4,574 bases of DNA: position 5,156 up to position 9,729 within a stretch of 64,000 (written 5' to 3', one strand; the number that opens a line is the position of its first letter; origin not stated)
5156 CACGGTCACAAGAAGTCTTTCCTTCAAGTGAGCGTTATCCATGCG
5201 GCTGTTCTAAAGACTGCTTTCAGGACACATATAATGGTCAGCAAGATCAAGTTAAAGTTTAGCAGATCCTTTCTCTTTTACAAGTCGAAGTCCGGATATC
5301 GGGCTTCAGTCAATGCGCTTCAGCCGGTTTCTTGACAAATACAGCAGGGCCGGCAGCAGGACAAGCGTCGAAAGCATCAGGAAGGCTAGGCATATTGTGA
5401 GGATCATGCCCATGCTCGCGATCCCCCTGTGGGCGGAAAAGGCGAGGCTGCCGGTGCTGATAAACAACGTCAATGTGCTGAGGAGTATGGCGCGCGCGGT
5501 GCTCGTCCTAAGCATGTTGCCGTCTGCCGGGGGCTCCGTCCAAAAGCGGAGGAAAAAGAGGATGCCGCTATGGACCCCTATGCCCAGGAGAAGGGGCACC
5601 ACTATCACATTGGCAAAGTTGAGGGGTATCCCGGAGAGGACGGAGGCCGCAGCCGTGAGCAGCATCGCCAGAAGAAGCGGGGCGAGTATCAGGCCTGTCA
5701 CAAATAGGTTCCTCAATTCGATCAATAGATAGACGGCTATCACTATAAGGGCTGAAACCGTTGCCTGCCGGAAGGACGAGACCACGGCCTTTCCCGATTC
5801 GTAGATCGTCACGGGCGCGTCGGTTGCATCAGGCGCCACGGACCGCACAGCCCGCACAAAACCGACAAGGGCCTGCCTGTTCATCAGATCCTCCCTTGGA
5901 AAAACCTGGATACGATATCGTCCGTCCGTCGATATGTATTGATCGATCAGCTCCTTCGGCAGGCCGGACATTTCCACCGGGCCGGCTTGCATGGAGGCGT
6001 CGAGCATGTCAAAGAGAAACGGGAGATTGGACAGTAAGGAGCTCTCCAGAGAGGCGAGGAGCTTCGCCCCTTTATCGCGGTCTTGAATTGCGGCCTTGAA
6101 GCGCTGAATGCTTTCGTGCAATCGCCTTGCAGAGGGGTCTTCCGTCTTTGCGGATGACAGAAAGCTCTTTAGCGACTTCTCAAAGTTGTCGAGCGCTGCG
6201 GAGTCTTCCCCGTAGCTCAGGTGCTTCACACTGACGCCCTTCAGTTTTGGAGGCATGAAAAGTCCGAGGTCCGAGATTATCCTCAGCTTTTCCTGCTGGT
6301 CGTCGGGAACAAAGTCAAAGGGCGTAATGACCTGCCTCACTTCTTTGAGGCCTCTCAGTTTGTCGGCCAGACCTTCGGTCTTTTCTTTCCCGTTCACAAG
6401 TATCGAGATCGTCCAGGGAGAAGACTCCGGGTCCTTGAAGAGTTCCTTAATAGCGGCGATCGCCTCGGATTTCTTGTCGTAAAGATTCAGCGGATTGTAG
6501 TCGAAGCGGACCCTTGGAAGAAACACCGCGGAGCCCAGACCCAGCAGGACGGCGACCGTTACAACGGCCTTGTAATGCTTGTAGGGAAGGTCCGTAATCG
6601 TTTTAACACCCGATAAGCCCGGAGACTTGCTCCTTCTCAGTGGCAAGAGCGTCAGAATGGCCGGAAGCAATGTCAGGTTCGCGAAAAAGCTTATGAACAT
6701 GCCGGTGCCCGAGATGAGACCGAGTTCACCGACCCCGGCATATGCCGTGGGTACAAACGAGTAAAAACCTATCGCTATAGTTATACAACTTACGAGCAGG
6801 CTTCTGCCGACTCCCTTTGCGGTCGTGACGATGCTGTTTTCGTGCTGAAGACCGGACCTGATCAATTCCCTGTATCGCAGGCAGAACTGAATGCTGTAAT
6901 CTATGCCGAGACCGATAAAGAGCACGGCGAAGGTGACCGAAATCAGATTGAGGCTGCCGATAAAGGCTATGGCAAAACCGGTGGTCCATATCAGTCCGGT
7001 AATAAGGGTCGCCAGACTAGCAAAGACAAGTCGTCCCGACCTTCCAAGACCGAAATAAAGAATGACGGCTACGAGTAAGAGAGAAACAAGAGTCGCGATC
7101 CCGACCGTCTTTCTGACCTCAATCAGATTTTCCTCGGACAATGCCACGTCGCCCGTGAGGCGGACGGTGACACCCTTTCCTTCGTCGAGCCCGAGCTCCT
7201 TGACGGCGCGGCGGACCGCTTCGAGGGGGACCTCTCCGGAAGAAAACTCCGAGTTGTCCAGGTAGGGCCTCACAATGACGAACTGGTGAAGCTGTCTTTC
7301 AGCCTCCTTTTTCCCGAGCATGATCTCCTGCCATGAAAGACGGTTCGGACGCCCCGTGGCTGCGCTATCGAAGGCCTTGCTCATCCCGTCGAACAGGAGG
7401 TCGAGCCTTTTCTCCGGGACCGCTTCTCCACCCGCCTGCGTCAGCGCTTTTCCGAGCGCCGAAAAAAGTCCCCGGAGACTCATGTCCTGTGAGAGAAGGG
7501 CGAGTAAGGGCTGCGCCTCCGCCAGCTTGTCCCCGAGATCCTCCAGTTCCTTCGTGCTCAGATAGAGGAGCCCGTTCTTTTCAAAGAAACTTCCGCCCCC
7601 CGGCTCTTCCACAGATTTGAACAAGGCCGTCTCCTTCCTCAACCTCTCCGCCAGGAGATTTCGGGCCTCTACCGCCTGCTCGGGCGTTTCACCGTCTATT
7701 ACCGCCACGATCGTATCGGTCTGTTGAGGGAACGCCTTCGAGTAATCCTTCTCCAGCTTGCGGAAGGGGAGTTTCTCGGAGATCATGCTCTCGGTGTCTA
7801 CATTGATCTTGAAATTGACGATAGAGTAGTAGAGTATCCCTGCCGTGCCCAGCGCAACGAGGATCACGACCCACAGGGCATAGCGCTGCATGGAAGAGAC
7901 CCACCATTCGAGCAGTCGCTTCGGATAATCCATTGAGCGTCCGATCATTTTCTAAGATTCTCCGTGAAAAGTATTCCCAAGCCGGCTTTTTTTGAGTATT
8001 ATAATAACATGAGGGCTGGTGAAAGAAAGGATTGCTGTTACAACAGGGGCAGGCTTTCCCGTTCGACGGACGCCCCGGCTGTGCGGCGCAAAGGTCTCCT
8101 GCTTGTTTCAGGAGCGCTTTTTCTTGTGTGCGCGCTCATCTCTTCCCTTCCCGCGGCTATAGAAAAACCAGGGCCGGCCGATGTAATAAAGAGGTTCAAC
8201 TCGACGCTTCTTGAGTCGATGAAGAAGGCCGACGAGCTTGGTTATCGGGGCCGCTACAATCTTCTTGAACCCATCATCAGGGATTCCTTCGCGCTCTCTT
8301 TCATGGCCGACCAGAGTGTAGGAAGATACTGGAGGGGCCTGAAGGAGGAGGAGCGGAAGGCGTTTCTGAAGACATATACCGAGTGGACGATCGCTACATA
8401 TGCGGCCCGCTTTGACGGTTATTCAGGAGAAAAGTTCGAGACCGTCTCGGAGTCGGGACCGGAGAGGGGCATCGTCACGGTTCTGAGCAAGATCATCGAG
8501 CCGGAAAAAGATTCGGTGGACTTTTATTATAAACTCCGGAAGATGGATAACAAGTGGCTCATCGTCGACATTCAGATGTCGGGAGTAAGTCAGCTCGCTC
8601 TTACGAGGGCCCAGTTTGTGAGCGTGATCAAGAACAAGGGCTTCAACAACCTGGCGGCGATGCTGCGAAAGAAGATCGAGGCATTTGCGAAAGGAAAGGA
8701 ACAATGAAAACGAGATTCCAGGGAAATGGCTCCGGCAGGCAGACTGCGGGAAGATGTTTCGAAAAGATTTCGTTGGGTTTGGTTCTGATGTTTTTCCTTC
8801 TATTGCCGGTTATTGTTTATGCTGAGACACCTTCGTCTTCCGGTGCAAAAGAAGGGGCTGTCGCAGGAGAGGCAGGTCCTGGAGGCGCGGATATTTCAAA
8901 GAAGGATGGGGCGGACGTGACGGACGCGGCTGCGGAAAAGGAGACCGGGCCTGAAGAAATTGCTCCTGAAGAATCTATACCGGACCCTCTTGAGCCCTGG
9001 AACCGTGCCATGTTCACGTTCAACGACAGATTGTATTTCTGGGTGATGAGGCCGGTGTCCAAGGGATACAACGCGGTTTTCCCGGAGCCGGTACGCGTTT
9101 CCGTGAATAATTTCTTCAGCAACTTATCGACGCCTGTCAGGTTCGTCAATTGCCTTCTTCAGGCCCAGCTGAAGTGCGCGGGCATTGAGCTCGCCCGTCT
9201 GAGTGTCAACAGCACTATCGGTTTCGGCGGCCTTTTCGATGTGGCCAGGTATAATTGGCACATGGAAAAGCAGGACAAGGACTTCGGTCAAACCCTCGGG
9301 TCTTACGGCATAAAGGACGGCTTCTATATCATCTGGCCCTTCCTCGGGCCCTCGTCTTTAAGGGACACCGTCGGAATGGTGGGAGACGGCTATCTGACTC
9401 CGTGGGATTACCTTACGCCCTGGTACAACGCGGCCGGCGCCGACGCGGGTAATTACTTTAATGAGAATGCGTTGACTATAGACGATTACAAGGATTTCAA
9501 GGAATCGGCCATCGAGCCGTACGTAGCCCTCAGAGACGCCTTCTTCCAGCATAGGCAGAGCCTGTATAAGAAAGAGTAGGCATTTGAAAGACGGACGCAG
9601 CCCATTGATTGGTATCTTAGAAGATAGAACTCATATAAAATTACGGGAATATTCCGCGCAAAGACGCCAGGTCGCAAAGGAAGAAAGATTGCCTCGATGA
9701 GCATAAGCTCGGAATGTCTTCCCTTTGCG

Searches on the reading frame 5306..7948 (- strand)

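Call 58: search_protein_families(library=pfam, proteins=[window:5306-7948:-], max_evalue=0.00001)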
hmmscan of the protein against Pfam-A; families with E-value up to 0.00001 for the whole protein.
window:5306-7948:- (880 aa): 1 family
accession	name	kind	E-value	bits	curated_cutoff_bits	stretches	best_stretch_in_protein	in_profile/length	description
PF03176.21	MMPL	-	4.6e-39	134.7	20.5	2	241-436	106-303/333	MMPL family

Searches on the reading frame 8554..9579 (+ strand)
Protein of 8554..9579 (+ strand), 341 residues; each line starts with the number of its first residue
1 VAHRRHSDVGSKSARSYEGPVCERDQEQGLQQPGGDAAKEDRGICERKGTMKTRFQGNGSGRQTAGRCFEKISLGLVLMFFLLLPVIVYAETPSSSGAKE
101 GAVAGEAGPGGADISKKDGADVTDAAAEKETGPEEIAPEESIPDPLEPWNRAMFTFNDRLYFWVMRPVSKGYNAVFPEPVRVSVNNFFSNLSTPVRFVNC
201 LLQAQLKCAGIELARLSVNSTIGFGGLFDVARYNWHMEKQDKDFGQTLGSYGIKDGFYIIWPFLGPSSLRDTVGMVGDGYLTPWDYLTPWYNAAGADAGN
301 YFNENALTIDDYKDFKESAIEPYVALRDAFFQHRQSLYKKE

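Call 58: search_protein_families(library=pfam, proteins=[window:8554-9579:+], max_evalue=0.00001)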
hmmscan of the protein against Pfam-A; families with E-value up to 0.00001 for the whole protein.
window:8554-9579:+ (341 aa): 1 family
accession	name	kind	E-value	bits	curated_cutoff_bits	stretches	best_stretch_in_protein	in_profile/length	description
PF04333.18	MlaA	-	5.8e-70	235.3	25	1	144-336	3-194/195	MlaA lipoprotein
